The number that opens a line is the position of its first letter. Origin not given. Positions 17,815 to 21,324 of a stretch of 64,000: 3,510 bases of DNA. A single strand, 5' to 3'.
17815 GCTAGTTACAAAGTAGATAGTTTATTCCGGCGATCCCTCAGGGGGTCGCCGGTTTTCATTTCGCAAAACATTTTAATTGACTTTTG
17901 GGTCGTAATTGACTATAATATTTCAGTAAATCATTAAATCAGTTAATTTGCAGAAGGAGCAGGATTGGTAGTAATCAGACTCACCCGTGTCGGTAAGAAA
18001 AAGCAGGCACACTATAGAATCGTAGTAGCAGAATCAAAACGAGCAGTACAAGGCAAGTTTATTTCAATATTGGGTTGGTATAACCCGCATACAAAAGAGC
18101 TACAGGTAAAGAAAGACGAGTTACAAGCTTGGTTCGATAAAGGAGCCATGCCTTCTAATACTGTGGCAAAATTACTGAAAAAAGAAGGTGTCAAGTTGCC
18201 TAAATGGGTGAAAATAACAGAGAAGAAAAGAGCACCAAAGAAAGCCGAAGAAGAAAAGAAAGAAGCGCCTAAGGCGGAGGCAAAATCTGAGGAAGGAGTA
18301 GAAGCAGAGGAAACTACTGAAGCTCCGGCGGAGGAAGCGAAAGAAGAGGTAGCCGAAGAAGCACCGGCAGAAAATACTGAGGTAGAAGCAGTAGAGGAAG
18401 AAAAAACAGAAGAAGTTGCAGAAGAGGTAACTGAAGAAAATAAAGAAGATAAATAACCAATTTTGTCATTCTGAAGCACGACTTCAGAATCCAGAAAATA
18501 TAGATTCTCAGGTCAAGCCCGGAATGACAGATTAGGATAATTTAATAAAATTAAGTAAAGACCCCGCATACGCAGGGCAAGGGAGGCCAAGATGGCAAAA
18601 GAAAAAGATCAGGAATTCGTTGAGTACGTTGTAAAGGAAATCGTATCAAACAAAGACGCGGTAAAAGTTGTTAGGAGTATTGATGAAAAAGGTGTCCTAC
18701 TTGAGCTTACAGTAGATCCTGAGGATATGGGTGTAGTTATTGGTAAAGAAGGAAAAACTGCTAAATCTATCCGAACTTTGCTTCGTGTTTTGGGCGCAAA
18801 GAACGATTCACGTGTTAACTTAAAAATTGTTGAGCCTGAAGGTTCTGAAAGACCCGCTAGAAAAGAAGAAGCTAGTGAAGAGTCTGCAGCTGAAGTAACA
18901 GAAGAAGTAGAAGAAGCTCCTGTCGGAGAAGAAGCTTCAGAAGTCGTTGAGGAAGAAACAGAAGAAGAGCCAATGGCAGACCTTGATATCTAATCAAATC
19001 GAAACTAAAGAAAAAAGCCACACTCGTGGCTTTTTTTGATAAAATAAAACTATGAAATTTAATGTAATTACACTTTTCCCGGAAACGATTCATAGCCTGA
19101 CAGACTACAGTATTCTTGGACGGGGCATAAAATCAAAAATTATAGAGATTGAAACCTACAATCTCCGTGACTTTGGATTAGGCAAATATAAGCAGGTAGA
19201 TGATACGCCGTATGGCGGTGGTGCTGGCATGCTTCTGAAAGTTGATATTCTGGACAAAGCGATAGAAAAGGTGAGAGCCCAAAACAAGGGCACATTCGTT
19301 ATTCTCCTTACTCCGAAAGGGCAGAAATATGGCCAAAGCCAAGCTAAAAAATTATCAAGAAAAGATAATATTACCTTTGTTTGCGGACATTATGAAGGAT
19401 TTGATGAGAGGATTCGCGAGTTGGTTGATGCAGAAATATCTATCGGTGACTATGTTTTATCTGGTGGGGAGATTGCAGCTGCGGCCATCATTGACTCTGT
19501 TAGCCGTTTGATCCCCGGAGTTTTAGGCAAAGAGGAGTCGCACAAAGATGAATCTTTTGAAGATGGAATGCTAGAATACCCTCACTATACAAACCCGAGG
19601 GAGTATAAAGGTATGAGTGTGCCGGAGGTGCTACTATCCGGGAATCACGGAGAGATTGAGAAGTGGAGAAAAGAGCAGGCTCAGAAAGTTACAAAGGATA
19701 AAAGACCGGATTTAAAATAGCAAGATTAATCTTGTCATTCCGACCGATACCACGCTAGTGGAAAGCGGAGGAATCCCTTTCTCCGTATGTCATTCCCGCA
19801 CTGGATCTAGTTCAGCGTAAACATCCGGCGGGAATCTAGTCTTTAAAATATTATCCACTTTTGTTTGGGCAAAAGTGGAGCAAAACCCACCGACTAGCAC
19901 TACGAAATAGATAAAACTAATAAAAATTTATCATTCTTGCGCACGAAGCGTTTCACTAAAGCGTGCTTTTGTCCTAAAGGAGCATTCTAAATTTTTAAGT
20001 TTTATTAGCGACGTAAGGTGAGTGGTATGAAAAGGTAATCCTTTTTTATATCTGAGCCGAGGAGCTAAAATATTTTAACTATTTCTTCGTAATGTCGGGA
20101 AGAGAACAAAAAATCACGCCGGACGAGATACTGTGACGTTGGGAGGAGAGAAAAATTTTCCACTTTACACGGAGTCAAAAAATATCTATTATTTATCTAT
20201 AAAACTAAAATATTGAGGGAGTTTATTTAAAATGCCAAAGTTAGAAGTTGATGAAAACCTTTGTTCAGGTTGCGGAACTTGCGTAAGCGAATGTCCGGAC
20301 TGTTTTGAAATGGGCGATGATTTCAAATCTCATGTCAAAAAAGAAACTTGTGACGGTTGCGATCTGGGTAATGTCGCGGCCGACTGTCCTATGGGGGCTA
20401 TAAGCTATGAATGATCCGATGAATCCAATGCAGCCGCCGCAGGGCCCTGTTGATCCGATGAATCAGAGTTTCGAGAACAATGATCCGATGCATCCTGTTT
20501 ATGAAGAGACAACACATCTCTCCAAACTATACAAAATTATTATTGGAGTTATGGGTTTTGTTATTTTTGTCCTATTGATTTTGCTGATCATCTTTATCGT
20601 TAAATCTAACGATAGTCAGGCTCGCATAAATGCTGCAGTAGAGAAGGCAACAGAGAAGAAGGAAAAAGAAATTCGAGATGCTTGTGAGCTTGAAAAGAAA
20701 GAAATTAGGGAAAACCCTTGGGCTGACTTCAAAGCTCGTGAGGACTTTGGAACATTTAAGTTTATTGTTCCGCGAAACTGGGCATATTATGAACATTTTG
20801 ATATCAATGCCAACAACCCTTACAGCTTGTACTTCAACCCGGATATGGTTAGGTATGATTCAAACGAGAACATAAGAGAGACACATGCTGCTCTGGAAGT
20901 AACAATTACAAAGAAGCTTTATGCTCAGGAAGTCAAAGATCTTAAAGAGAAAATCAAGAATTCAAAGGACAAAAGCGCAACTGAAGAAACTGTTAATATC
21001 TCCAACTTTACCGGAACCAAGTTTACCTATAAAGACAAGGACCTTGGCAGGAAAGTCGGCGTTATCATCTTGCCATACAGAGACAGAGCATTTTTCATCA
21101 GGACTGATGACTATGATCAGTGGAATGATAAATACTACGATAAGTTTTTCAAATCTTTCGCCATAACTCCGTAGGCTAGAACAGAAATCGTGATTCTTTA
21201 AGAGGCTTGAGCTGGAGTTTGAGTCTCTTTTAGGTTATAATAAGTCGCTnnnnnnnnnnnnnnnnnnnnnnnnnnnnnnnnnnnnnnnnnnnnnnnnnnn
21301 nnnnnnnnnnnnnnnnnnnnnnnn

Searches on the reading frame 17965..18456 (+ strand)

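Call 89: search_protein_families(library=pfam, proteins=[window:17965-18456:+], max_evalue=0.0001)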
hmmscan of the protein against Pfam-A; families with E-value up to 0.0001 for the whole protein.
window:17965-18456:+ (163 aa): 1 family
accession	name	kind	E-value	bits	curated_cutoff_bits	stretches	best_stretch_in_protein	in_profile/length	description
PF00886.24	Ribosomal_S16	-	3.7e-17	62.5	27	1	8-64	1-62/62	Ribosomal protein S16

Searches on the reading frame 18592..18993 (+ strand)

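Call 89: search_protein_families(library=pfam, proteins=[window:18592-18993:+], max_evalue=0.0001)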
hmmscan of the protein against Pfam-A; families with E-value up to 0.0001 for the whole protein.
window:18592-18993:+ (133 aa): 2 families
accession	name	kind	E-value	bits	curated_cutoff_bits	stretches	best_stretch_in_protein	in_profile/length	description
PF13083.13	KH_KhpA-B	-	2e-21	76.1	32.1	1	7-79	1-73/73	KhpA/KhpB, KH domain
PF07650.23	KH_2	-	7e-06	26.2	22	1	11-83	4-74/78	KH domain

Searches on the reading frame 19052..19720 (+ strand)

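Call 14: search_protein_families(library=pfam, proteins=[window:19052-19720:+])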
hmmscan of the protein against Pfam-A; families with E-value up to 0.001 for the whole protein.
window:19052-19720:+ (222 aa): 1 family
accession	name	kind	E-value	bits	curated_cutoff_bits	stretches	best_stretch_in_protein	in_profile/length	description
PF01746.26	tRNA_m1G_MT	-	4.1e-62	209.8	27.3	1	26-219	5-195/195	tRNA (Guanine-1)-methyltransferase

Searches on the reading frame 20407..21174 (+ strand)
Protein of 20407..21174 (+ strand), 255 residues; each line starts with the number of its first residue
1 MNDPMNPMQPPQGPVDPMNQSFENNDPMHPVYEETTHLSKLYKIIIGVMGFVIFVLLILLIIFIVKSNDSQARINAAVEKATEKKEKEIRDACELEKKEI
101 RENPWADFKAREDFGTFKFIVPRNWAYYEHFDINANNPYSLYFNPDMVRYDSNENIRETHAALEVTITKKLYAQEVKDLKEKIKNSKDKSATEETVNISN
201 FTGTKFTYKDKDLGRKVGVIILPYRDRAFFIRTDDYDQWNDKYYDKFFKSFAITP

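Call 14: search_protein_families(library=pfam, proteins=[window:20407-21174:+])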
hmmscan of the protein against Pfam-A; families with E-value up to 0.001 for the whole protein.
window:20407-21174:+ (255 aa): 0 families

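Call 39: search_protein_families(library=pfam, proteins=[window:20407-21174:+], max_evalue=0.01)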
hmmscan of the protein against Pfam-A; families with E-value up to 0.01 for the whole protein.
window:20407-21174:+ (255 aa): 1 family
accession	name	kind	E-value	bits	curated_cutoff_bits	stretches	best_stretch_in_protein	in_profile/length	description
PF06143.16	Baculo_11_kDa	-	0.0038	17.2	28.4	1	44-79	39-74/84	Baculovirus 11 kDa family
